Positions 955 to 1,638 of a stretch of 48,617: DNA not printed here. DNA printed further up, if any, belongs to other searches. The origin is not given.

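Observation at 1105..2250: BlaI/MecI/CopY-family repressors without a BlaR1-type sensor, next to a palindrome-dense control region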

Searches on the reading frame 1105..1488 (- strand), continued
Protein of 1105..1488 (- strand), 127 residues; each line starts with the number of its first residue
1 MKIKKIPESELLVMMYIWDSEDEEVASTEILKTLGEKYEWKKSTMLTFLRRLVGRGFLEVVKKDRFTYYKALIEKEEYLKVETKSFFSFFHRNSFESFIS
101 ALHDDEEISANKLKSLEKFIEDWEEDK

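Call 73: search_protein_families(library=pfam, proteins=[L110:5375-6379:+, L117:1684-2211:+, L116:2083-2343:+, L118:555-941:+, L115:3-359:+], max_evalue=0.01)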
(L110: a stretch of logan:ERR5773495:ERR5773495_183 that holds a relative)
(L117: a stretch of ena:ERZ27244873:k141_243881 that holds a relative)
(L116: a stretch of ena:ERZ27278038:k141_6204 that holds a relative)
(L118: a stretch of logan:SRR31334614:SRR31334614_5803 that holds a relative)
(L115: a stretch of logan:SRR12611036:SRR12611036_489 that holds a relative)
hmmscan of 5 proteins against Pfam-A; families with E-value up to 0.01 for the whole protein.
L110:5375-6379:+ (335 aa): 1 family
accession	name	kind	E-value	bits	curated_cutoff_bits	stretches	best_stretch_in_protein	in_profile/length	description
PF05569.17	Peptidase_M56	-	1.1e-50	172.9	31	1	9-284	3-295/296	BlaR1 peptidase M56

L117:1684-2211:+ (176 aa): 1 family
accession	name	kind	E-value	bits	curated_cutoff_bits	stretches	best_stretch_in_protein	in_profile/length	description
PF05569.17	Peptidase_M56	-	3.9e-18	66.1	31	1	11-172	3-183/296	BlaR1 peptidase M56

L116:2083-2343:+ (87 aa): 1 family
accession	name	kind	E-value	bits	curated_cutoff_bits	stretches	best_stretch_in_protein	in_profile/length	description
PF05569.17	Peptidase_M56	-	6e-08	32.7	31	1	11-76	3-68/296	BlaR1 peptidase M56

L118:555-941:+ (129 aa): 1 family
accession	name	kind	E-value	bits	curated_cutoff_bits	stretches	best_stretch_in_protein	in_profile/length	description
PF05569.17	Peptidase_M56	-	3.2e-07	30.3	31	1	29-110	3-84/296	BlaR1 peptidase M56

L115:3-359:+ (118 aa): 5 families
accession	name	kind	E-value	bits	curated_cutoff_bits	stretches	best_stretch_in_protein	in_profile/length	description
PF03965.22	Penicillinase_R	-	4.7e-15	56.4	22.6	1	6-112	4-112/115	Penicillinase repressor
PF22381.2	Staph_reg_Sar_Rot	-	3.4e-05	24.3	27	1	3-56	12-60/85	Transcriptional regulator SarA/Rot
PF09339.16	HTH_IclR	-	0.003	17.7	22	1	27-57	21-51/52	IclR helix-turn-helix domain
PF13730.12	HTH_36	-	0.008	16.4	25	0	32-54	33-55/55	Helix-turn-helix domain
PF12802.13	MarR_2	-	0.0086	16.7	27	0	27-56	23-52/61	MarR family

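Call 81: list_cluster_members(proteins=[P0011, P0002])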
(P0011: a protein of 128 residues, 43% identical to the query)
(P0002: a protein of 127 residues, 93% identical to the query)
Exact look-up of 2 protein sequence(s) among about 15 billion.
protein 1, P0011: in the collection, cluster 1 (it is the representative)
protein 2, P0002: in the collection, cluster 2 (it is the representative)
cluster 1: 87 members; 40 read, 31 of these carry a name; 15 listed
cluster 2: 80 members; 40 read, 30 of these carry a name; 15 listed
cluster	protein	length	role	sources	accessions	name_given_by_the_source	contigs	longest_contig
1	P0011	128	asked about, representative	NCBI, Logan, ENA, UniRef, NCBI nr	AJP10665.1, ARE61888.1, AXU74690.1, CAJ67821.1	TPA: BlaI/MecI/CopY family transcriptional regulator [Clostridioides difficile] | Transcriptional regulator, beta-lactams repressor Phage-type n=5 Tax=Clostridioides ... | BlaI/MecI/CopY family transcriptional regulator [Clostridioides difficile]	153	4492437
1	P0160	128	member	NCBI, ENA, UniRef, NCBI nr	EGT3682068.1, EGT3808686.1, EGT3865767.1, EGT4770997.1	BlaI/MecI/CopY family transcriptional regulator [Clostridioides difficile] | BlaI/MecI/CopY family transcriptional regulator n=1 Tax=Clostridioides difficile ...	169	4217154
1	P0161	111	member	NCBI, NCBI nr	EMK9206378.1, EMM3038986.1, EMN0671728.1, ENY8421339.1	TPA: BlaI/MecI/CopY family transcriptional regulator, partial [Clostridioides difficile] | BlaI/MecI/CopY family transcriptional regulator [Clostridioides difficile]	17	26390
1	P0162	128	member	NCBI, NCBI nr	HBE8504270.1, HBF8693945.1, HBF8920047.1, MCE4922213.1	TPA: BlaI/MecI/CopY family transcriptional regulator [Clostridioides difficile] | BlaI/MecI/CopY family transcriptional regulator [Clostridioides difficile]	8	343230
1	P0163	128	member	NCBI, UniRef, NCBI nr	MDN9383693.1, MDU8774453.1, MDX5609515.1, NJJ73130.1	BlaI/MecI/CopY family transcriptional regulator [Clostridioides difficile] | BlaI/MecI/CopY family transcriptional regulator n=2 Tax=Clostridioides difficile ...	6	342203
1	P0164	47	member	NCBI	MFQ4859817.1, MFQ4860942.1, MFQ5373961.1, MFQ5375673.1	transcriptional regulator, partial [Clostridioides difficile]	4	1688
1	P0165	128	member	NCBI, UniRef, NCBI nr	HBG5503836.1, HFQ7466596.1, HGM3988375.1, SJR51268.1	Regulatory protein BlaI [Clostridioides difficile] | BlaI/MecI/CopY family transcriptional regulator n=2 Tax=Clostridioides difficile ... | BlaI/MecI/CopY family transcriptional regulator [Clostridioides difficile]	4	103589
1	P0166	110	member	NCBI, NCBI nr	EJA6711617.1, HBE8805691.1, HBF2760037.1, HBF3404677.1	TPA: BlaI/MecI/CopY family transcriptional regulator, partial [Clostridioides difficile] | BlaI/MecI/CopY family transcriptional regulator [Clostridioides difficile]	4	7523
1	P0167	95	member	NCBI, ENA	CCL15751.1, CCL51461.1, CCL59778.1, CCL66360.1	Transcriptional regulator, beta-lactams repressor Phage-type (fragment) [Clostridioides ...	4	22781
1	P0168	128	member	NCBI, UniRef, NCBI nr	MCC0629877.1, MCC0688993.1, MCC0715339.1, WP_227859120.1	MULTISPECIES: BlaI/MecI/CopY family transcriptional regulator [unclassified ... | BlaI/MecI/CopY family transcriptional regulator n=1 Tax=unclassified Clostridioides ... | BlaI/MecI/CopY family transcriptional regulator [Clostridioides sp. ES-S-0171-01]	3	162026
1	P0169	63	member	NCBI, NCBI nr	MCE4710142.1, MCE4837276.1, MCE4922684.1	BlaI/MecI/CopY family transcriptional regulator, partial [Clostridioides difficile] | BlaI/MecI/CopY family transcriptional regulator [Clostridioides difficile]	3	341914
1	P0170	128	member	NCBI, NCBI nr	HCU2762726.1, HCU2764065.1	TPA: BlaI/MecI/CopY family transcriptional regulator [Clostridioides difficile] | BlaI/MecI/CopY family transcriptional regulator [Clostridioides difficile]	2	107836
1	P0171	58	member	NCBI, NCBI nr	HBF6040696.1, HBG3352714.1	TPA: BlaI/MecI/CopY family transcriptional regulator, partial [Clostridioides difficile] | BlaI/MecI/CopY family transcriptional regulator [Clostridioides difficile]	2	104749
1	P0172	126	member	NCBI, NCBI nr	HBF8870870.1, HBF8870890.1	TPA: BlaI/MecI/CopY family transcriptional regulator, partial [Clostridioides difficile] | BlaI/MecI/CopY family transcriptional regulator [Clostridioides difficile]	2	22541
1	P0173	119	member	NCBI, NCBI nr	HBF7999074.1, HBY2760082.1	TPA: BlaI/MecI/CopY family transcriptional regulator, partial [Clostridioides difficile] | BlaI/MecI/CopY family transcriptional regulator [Clostridioides difficile]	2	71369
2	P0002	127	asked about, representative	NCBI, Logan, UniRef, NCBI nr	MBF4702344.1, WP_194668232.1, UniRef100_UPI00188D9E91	BlaI/MecI/CopY family transcriptional regulator [Clostridioides difficile] | BlaI/MecI/CopY family transcriptional regulator n=1 Tax=Clostridioides difficile ...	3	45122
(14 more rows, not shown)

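Call 86: search_dna_similar(query=L110:5375-6379:+, collection=phages, mode=protein, max_rows=25, max_evalue=0.001)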
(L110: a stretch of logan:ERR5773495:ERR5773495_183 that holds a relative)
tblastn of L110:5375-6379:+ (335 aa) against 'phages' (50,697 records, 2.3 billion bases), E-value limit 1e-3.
Records with a match: 15; places in all: 15; records where one place covers at least 80% of the query: 0.
Best place of each record, by identity: <60% 15.
By first word of the organism name: Bacteriophage 13; Listeria 2.
By host as written in the record: - 13; Listeria monocytogenes 2.
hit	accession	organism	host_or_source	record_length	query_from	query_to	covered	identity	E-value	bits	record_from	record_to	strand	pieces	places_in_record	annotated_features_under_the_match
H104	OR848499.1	Listeria phage LM 4-14-1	Listeria monocytogenes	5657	92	261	51%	36.2%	2e-23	106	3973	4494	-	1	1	record has no annotation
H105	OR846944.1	Listeria phage LM 4-11-1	Listeria monocytogenes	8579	92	261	51%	36.2%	2e-23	106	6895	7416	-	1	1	record has no annotation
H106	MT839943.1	Bacteriophage sp.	human fecal samples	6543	56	273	65%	24.7%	2e-8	62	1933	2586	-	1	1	record has no annotation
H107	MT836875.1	Bacteriophage sp.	human fecal samples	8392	64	258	58%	27.3%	6e-10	66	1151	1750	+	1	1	record has no annotation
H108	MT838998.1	Bacteriophage sp.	human fecal samples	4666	83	289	62%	25.6%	1e-12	74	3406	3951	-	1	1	record has no annotation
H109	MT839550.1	Bacteriophage sp.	human fecal samples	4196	156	289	40%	35.5%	3e-14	79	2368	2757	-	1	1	record has no annotation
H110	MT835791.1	Bacteriophage sp.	human fecal samples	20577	95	272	53%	26.1%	1e-10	69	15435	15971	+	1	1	record has no annotation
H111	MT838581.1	Bacteriophage sp.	human fecal samples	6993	129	287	47%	27.5%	8e-10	66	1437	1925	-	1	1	record has no annotation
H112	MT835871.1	Bacteriophage sp.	human fecal samples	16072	127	287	48%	26.7%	3e-5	52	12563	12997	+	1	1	record has no annotation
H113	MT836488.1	Bacteriophage sp.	human fecal samples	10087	155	289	40%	31.6%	2e-9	65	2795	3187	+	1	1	record has no annotation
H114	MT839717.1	Bacteriophage sp.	human fecal samples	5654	137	289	46%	26.9%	1e-12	75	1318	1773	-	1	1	record has no annotation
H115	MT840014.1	Bacteriophage sp.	human fecal samples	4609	155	289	40%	30.2%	1e-10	68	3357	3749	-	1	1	record has no annotation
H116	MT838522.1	Bacteriophage sp.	human fecal samples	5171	128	239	33%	34.8%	2e-11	71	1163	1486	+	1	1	record has no annotation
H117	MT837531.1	Bacteriophage sp.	human fecal samples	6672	65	242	53%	21.3%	3e-14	79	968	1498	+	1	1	record has no annotation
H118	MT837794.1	Bacteriophage sp.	human fecal samples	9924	158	287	39%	28.5%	6e-11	69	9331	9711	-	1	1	record has no annotation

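Call 101: predict_structure(alignment_id=A3)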
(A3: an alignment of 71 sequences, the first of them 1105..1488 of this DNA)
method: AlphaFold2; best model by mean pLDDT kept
length: 127 residues; sequences in the alignment: 71
mean_pLDDT: 90.8   pTM: 0.75
mean pLDDT of the five models: 90.8, 90.0, 89.6, 89.6, 88.4
residues with pLDDT >= 90: 89; 70-90: 30; 50-70: 8; < 50: 0
segments of 3 or more residues with pLDDT < 50: none
pLDDT, mean of each block of 10 residues (from residue 1): 88 97 95 96 97 97 96 95 92 88 70 83 81
secondary structure, 60 per line:
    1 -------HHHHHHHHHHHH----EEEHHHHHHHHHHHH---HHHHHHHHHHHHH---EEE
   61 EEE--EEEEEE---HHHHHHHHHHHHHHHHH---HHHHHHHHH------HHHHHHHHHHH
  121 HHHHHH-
elements in order: H8-19 E24-26 H27-38 H42-54 E58-63 E66-71 H75-91 H95-103 H110-126

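Call 103: fold_search(model_id=the predicted structure, library=pdb)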
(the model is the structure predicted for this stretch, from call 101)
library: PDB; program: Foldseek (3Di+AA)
matches with E <= 10: 1377; with E <= 0.001: 14
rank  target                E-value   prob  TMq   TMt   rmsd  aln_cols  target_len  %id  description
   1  1okr_A                5.2e-07  1.00  0.76  0.80   2.9       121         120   21  Three-dimensional structure of S.aureus methicillin-resistance regulating transcriptional repressor MecI. (released 2003-10-09)
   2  1sd6_A                7.2e-07  1.00  0.72  0.76   3.1       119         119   22  Crystal Structure of Native MecI at 2.65 A (released 2004-02-24)
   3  1okr_B                1.9e-06  1.00  0.78  0.81   2.4       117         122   21  Three-dimensional structure of S.aureus methicillin-resistance regulating transcriptional repressor MecI. (released 2003-10-09)
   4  1sd4_A                2.4e-06  1.00  0.75  0.78   2.6       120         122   22  Crystal Structure of a SeMet derivative of BlaI at 2.0 A (released 2004-08-10)
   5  1sd6_B                2.5e-06  1.00  0.79  0.84   2.3       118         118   22  Crystal Structure of Native MecI at 2.65 A (released 2004-02-24)
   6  1sax_A                4.0e-06  1.00  0.77  0.81   3.0       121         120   21  Three-dimensional structure of s.aureus methicillin-resistance regulating transcriptional repressor meci in complex wi (released 2004-04-27)
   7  1xsd_A                4.5e-06  1.00  0.77  0.78   2.6       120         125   21  Crystal structure of the BlaI repressor in complex with DNA (released 2005-03-29)
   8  1sd7_A                5.1e-06  1.00  0.74  0.78   2.9       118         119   21  Crystal Structure of a SeMet derivative of MecI at 2.65 A (released 2004-02-24)
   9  2d45_B                6.2e-06  1.00  0.77  0.81   2.9       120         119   22  Crystal structure of the MecI-mecA repressor-operator complex (released 2005-10-25)
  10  1sd7_B                8.5e-06  1.00  0.77  0.83   2.3       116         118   22  Crystal Structure of a SeMet derivative of MecI at 2.65 A (released 2004-02-24)
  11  2d45_D                1.3e-05  1.00  0.77  0.84   2.4       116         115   22  Crystal structure of the MecI-mecA repressor-operator complex (released 2005-10-25)
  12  2d45_A                3.2e-05  1.00  0.76  0.81   2.6       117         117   21  Crystal structure of the MecI-mecA repressor-operator complex (released 2005-10-25)
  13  1p6r_MODEL_1_A        7.8e-05  1.00  0.54  0.81   1.8        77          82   32  Solution structure of the DNA binding domain of the repressor BlaI. (released 2003-12-09)
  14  2g9w_A                4.9e-04  1.00  0.59  0.63   5.8       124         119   16  Crystal Structure of Rv1846c, a Putative Transcriptional Regulatory Protein of Mycobacterium Tuberculosis (released 2007-03-13)
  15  4i7h_A                1.3e-03  1.00  0.48  0.42   1.9        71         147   24  Structural basis for peroxide sensing and gene regulation by PerR from Streptococcus pyogenes (released 2013-05-08)
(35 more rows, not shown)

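Call 104: find_encoding_contigs(protein=P0017, flank=3000, max_places=2)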
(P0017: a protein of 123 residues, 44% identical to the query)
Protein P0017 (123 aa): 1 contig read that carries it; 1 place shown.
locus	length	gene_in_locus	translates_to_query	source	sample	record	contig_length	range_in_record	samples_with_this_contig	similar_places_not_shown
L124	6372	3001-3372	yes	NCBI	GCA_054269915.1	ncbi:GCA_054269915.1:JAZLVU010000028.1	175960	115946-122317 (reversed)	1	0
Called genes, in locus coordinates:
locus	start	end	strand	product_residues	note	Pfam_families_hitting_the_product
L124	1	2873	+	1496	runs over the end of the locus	PF02811:PHP, PF00929:RNase_T, PF13482:RNase_H_2 (weak), PF16473:Rv2179c-like, PF07733:DNA_pol3_alpha, PF17657:DNA_pol3_finger, PF14579:HHH_6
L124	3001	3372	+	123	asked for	PF03965:Penicillinase_R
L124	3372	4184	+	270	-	PF05569:Peptidase_M56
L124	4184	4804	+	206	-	-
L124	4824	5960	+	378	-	-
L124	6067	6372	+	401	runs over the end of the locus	PF14286:DHHW (faint)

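Call 105: find_encoding_contigs(protein=P0018, flank=3000, max_places=2)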
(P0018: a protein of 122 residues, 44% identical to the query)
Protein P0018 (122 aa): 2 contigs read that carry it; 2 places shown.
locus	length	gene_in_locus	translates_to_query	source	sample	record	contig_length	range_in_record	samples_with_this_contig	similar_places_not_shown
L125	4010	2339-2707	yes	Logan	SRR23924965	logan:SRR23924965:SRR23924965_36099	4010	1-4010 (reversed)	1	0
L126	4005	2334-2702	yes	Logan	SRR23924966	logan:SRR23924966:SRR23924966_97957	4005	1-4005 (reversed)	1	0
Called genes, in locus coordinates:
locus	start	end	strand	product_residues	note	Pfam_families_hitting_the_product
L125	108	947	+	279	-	PF12784:PDDEXK_2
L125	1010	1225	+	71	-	-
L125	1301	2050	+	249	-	PF00239:Resolvase, PF07508:Recombinase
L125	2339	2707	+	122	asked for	PF03965:Penicillinase_R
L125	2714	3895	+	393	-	PF05569:Peptidase_M56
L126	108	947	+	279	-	PF12784:PDDEXK_2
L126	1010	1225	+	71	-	-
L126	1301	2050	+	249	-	PF00239:Resolvase, PF07508:Recombinase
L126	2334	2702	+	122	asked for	PF03965:Penicillinase_R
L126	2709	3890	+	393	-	PF05569:Peptidase_M56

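Call 106: find_encoding_contigs(protein=P0020, flank=3000, max_places=2)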
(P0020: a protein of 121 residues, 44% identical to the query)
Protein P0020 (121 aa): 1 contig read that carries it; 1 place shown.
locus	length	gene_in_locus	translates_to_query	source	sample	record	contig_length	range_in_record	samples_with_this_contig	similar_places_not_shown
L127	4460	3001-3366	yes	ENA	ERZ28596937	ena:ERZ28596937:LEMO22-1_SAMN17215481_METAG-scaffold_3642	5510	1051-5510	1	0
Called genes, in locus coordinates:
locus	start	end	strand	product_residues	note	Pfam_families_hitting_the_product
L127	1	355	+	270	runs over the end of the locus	PF03255:ACCA, PF01039:Carboxyl_trans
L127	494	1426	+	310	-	PF13170:DUF4003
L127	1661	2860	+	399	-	PF00871:Acetate_kinase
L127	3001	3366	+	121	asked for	PF03965:Penicillinase_R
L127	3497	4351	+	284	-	PF02016:Peptidase_S66, PF17676:Peptidase_S66C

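Call 107: find_encoding_contigs(protein=P0015, flank=3000, max_places=2)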
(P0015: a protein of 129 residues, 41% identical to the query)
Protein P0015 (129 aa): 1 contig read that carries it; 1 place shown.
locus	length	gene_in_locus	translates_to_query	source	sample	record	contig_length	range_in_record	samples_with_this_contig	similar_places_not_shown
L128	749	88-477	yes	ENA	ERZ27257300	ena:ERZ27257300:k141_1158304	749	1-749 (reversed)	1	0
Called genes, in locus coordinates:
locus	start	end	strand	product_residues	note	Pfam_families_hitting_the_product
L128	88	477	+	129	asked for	PF03965:Penicillinase_R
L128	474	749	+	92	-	?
